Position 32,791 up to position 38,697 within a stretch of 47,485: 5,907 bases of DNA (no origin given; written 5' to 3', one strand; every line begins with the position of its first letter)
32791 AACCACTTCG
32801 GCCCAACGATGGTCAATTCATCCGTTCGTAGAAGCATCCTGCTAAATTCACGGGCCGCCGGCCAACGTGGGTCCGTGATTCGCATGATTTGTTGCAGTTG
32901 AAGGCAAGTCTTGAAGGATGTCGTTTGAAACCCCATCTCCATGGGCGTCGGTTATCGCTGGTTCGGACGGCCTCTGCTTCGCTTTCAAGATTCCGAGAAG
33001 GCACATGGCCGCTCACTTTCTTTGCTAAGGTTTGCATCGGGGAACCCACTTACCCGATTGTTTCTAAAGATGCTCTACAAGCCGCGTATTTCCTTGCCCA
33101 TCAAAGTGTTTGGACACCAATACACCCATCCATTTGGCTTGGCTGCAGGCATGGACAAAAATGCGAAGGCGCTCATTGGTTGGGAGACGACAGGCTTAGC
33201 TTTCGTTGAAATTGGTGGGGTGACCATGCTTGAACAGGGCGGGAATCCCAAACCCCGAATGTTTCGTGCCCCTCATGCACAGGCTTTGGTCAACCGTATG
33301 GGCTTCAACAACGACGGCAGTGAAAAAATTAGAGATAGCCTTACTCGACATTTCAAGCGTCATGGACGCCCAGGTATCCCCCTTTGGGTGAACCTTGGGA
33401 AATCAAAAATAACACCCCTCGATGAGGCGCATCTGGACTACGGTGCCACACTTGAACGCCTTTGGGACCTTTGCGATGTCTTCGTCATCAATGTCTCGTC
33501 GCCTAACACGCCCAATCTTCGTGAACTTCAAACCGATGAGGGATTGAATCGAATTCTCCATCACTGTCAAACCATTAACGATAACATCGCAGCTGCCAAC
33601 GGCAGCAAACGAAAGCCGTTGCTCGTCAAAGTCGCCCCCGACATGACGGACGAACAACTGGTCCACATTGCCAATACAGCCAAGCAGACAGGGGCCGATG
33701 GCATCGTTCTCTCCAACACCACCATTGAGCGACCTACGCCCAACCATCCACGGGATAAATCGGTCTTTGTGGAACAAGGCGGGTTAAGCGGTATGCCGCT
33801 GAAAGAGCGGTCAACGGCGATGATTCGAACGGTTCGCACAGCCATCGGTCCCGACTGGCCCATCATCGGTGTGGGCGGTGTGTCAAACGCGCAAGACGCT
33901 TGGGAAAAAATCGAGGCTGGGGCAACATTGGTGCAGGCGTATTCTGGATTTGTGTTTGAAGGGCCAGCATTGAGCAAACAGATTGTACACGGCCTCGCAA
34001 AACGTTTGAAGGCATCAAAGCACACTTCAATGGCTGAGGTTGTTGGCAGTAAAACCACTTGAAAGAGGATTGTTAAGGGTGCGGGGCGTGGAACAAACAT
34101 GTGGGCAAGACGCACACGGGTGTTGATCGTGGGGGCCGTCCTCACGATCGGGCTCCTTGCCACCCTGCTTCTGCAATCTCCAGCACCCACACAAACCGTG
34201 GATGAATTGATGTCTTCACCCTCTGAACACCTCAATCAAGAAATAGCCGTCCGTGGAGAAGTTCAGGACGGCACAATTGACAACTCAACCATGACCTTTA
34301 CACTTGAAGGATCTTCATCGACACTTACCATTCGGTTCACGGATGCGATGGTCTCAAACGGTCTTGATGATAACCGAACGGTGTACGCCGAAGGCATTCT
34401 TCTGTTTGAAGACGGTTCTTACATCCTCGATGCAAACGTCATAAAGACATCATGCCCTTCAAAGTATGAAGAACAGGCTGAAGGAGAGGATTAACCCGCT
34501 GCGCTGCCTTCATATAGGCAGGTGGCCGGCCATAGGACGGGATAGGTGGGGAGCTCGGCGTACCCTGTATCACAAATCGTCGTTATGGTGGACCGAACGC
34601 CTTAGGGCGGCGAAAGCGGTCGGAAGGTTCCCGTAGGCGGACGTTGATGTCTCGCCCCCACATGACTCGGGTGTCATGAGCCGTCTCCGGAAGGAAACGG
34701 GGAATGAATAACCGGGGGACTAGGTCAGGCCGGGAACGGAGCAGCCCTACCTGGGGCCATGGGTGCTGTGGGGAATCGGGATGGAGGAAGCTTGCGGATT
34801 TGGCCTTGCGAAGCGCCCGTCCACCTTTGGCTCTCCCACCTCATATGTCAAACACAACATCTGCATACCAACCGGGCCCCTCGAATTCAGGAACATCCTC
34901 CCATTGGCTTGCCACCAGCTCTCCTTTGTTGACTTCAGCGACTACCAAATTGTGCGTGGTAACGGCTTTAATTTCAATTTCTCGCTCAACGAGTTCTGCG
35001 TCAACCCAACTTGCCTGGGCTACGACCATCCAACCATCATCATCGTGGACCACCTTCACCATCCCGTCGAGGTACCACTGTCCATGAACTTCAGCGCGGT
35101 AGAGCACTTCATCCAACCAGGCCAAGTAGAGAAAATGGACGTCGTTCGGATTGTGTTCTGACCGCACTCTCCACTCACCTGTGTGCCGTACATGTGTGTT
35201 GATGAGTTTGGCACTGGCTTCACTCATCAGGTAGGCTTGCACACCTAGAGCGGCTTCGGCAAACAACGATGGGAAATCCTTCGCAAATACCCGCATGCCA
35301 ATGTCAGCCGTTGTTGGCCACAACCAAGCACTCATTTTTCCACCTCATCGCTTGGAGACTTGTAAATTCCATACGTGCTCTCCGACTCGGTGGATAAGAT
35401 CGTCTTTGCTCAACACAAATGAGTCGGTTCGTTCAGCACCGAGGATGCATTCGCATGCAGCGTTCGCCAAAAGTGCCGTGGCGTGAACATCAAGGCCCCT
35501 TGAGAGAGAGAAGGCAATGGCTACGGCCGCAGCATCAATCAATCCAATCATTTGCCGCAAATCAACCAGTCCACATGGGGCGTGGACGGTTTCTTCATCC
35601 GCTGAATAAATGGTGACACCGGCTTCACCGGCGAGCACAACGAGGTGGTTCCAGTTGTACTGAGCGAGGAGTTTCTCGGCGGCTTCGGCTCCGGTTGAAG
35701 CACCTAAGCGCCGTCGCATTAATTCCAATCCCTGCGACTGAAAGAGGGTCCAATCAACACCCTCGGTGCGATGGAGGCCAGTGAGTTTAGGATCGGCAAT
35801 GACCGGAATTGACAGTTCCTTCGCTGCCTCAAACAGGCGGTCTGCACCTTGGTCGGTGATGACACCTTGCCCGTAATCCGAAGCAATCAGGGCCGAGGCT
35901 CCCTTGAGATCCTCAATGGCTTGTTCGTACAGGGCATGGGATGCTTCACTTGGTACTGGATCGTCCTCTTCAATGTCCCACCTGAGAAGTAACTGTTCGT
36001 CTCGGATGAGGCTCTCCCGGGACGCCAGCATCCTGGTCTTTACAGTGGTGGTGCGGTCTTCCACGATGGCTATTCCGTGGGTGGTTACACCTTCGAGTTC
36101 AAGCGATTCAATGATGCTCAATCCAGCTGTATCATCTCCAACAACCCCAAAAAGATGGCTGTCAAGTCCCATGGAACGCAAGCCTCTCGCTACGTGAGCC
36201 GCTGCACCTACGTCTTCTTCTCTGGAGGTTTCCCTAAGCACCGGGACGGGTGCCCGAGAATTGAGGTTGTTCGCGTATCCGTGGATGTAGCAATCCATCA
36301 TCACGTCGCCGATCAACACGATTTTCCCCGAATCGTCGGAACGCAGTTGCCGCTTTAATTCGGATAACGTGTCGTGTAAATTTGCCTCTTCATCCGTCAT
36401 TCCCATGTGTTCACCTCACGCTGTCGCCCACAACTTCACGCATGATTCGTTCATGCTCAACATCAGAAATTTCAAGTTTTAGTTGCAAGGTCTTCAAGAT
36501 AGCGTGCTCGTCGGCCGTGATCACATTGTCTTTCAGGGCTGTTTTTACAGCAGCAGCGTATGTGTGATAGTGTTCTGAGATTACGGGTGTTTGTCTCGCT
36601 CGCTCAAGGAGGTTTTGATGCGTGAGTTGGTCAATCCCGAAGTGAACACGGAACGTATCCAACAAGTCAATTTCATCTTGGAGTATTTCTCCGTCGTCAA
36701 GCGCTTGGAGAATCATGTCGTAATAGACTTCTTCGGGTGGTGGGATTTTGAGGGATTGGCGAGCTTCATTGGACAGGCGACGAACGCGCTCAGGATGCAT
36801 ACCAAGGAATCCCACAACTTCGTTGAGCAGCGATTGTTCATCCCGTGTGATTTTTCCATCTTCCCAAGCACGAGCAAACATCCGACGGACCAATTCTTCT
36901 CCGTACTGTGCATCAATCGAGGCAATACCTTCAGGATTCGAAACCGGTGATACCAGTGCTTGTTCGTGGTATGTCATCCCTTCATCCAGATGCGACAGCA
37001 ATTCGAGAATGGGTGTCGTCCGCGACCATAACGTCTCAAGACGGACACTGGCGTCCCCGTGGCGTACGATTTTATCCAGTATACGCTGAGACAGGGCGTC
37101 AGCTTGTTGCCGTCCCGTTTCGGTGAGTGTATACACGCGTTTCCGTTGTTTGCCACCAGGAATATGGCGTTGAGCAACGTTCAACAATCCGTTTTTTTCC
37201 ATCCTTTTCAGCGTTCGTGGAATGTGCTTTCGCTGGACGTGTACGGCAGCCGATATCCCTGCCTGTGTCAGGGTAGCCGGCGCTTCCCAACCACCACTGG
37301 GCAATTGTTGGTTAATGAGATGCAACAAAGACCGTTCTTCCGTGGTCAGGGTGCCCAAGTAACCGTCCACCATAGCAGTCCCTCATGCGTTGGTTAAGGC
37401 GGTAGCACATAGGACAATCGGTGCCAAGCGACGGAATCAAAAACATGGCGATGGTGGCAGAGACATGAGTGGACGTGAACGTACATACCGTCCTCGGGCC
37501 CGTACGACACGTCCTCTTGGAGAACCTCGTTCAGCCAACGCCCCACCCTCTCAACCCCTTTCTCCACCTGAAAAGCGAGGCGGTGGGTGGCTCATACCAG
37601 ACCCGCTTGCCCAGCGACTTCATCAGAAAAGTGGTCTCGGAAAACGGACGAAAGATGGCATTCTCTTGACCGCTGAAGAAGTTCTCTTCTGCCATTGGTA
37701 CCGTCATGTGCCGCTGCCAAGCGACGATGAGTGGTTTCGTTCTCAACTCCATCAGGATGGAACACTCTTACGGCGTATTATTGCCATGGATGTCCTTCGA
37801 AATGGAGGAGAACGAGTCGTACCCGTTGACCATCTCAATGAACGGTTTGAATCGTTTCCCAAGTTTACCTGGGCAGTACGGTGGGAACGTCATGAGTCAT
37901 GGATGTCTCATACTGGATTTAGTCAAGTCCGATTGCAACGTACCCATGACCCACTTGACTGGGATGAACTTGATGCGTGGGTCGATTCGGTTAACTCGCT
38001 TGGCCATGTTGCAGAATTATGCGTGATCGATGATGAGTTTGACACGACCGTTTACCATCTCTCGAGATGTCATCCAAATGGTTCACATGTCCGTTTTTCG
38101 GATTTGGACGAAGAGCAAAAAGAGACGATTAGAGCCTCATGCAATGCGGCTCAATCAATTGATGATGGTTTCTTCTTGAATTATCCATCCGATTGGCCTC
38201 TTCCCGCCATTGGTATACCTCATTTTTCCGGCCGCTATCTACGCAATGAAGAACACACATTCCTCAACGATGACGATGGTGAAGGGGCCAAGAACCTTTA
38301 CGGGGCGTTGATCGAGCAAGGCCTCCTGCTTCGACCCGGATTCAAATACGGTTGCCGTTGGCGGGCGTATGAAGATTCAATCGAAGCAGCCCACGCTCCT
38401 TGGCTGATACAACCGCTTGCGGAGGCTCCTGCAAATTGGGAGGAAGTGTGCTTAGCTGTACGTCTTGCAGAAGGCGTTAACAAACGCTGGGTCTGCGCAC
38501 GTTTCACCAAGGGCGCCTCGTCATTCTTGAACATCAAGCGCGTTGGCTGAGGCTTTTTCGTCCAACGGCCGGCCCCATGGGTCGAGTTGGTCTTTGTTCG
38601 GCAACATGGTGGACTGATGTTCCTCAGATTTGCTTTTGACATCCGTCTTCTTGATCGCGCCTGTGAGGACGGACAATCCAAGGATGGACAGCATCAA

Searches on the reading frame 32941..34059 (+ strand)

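Call 61: search_protein_families(library=pfam, proteins=[window:32941-34059:+], max_evalue=0.00001)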
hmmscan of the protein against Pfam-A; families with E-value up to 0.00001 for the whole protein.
window:32941-34059:+ (373 aa): 1 family
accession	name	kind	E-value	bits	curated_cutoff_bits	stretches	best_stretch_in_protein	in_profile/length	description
PF01180.27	DHO_dh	-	4.6e-76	256.2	27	1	52-356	2-291/291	Dihydroorotate dehydrogenase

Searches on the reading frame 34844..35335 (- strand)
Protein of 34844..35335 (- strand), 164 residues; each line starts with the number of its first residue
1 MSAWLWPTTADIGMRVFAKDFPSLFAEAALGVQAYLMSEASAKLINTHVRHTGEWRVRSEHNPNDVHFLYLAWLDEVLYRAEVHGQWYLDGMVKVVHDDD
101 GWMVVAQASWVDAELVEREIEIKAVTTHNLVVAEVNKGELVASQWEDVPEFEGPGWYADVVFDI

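Call 61: search_protein_families(library=pfam, proteins=[window:34844-35335:-], max_evalue=0.00001)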
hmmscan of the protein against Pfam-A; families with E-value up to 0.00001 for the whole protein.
window:34844-35335:- (164 aa): 1 family
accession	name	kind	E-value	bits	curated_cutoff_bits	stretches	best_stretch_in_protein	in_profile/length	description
PF01951.21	Archease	-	2.4e-16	60.7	25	1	7-164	5-136/136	Archease protein family (MTH1598/TM1083)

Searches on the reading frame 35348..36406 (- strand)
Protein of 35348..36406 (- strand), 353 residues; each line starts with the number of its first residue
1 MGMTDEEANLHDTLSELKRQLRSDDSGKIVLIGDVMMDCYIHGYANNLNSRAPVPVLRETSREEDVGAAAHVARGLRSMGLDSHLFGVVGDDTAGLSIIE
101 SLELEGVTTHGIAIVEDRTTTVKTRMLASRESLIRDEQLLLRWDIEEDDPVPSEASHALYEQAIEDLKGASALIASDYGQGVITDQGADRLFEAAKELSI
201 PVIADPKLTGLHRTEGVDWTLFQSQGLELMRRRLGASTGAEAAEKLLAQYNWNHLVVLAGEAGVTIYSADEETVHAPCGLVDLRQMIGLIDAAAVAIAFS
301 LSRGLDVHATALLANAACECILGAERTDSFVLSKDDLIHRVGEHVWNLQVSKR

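Call 61: search_protein_families(library=pfam, proteins=[window:35348-36406:-], max_evalue=0.00001)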
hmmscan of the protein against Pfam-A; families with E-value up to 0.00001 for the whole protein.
window:35348-36406:- (353 aa): 1 family
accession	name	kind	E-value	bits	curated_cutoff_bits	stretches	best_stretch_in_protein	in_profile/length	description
PF00294.29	PfkB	-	1.9e-21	77.1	25.8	1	28-327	3-295/302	pfkB family carbohydrate kinase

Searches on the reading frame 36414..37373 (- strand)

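Call 61: search_protein_families(library=pfam, proteins=[window:36414-37373:-], max_evalue=0.00001)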
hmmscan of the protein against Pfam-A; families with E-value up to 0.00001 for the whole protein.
window:36414-37373:- (320 aa): 1 family
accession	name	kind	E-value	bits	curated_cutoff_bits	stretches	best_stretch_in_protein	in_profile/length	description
PF03551.20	PadR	-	5.6e-06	26.7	27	0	50-91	33-73/75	Transcriptional regulator PadR-like family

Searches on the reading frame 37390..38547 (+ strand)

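Call 61: search_protein_families(library=pfam, proteins=[window:37390-38547:+], max_evalue=0.00001)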
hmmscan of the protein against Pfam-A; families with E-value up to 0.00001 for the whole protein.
window:37390-38547:+ (386 aa): 1 family
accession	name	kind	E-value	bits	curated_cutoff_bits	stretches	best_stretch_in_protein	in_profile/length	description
PF01974.23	tRNA_int_endo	-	3.9e-13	49.7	27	1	303-372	7-77/85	tRNA intron endonuclease, catalytic C-terminal domain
